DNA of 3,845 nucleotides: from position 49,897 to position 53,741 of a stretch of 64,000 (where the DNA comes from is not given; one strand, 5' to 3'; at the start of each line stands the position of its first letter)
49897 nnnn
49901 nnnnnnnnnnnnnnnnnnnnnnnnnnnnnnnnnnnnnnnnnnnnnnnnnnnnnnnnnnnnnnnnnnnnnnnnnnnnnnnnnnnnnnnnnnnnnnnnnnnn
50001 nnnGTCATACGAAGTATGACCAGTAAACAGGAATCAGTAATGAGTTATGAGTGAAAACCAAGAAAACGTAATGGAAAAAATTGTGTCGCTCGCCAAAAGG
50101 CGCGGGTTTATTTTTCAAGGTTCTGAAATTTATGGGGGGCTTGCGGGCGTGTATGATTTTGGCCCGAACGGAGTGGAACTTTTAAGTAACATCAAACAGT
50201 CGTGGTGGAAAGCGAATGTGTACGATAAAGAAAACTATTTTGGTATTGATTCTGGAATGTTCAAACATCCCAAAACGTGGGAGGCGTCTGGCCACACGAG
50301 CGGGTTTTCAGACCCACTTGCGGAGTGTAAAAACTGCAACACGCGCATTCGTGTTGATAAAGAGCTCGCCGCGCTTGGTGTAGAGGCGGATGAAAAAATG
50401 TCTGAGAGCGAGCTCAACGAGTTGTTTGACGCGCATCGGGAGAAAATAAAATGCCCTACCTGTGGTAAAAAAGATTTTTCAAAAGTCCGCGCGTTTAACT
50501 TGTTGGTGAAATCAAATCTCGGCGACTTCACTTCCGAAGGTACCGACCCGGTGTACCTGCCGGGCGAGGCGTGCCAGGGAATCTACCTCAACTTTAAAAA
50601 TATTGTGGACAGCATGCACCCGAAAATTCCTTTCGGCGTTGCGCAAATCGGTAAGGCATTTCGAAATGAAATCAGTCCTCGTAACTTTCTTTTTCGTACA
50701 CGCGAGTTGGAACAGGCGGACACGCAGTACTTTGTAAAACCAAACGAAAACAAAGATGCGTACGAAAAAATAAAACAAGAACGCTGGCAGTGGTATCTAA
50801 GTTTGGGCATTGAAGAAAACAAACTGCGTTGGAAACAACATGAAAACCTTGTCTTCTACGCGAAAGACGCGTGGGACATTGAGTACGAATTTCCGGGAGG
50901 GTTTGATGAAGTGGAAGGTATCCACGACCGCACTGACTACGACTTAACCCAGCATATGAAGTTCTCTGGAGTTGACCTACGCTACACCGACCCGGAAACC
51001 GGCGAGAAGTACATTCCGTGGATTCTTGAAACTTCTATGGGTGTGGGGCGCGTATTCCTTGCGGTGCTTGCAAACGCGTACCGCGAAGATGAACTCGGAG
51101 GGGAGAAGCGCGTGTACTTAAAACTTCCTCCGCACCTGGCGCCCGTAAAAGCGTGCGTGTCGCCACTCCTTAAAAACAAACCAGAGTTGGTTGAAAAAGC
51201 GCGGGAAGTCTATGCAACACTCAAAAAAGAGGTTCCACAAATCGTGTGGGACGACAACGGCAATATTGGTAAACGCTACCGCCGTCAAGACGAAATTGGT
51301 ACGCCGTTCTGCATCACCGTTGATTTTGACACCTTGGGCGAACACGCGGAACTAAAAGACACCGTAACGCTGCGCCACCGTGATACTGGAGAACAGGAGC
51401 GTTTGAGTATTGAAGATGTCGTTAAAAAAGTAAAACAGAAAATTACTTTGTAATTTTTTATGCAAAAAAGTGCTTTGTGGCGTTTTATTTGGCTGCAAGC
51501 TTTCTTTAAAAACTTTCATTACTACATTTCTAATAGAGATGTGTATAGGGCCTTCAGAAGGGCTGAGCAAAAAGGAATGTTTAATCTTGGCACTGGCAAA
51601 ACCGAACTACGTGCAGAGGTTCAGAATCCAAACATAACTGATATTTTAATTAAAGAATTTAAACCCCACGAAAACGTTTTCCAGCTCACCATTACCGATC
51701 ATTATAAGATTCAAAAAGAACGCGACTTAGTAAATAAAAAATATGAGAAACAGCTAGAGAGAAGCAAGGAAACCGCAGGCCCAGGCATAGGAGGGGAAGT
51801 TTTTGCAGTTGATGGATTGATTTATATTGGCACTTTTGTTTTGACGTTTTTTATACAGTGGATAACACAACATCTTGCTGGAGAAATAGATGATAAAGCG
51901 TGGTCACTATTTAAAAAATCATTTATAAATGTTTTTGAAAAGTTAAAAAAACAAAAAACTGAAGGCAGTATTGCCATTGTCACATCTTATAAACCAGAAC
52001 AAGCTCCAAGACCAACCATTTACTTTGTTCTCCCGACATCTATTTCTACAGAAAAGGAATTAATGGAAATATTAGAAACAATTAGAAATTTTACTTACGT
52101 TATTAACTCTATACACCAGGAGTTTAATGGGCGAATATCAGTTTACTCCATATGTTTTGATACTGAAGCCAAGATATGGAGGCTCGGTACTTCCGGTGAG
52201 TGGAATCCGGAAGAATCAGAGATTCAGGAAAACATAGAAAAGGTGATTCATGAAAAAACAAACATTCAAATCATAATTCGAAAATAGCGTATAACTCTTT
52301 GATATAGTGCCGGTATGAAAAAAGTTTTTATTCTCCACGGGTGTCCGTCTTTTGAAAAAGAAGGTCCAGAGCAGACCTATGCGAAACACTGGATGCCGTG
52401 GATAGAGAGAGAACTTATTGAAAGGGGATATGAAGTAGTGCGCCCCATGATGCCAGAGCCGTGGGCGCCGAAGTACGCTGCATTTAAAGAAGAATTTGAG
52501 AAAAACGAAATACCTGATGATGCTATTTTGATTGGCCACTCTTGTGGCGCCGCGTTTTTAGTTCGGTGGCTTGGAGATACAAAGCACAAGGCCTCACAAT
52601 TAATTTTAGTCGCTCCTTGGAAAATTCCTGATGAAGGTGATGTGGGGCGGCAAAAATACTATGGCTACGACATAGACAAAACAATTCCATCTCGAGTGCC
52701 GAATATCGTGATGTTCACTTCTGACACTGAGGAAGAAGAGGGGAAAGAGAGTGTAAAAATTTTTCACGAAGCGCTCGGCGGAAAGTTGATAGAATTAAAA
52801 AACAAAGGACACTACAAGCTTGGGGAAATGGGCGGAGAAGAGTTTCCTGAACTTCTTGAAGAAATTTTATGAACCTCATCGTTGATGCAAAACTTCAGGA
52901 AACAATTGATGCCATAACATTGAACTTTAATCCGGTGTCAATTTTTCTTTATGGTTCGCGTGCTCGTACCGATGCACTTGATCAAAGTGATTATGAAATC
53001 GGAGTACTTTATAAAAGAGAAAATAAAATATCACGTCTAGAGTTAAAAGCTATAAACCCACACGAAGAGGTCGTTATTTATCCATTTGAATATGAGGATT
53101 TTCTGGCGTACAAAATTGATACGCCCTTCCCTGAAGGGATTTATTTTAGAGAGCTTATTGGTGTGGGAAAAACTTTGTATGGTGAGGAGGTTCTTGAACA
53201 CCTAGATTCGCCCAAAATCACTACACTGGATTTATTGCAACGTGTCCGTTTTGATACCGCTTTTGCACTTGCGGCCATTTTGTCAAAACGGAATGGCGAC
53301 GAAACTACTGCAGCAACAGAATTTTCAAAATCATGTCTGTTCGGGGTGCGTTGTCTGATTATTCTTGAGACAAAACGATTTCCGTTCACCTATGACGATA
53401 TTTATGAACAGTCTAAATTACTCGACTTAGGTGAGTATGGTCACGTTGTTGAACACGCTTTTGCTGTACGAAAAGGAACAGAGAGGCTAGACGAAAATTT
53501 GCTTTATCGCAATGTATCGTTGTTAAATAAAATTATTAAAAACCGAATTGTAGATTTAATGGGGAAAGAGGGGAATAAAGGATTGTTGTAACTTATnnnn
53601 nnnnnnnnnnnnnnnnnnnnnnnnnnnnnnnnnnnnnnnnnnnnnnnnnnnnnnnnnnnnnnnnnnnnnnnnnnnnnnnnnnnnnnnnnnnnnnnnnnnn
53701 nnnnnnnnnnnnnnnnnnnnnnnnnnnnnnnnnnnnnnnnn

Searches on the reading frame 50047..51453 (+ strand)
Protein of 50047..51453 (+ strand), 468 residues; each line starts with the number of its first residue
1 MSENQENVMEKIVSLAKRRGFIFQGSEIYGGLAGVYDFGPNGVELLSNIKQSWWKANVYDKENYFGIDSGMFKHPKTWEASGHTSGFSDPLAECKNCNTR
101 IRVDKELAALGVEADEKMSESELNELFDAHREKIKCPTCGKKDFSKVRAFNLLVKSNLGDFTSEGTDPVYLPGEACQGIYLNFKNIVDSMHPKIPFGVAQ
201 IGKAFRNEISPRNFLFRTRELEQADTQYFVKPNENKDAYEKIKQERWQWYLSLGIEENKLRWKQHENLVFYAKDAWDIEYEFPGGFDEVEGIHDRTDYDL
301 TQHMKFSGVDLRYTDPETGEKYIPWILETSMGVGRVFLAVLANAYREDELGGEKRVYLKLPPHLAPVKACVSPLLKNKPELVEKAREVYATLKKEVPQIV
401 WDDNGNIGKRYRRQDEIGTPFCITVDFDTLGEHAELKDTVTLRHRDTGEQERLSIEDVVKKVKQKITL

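Call 32: search_protein_families(library=pfam, proteins=[window:50047-51453:+], max_evalue=0.0001)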
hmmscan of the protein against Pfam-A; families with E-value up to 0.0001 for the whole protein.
window:50047-51453:+ (468 aa): 2 families
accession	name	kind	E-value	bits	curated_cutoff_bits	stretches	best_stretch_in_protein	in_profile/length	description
PF03129.25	HGTP_anticodon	-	5.7e-21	74.9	21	1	368-464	1-93/94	Anticodon binding domain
PF00587.30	tRNA-synt_2b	-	3.2e-16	60.3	29.3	1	163-343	5-178/179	tRNA synthetase class II core domain (G, H, P, S and T)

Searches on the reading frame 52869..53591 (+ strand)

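Call 32: search_protein_families(library=pfam, proteins=[window:52869-53591:+], max_evalue=0.0001)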
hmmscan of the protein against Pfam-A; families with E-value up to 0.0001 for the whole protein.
window:52869-53591:+ (240 aa): 1 family
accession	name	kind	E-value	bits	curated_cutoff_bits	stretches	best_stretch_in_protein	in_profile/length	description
PF18765.7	Polbeta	-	4.1e-06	27.3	26.9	1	15-60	6-52/93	Polymerase beta, Nucleotidyltransferase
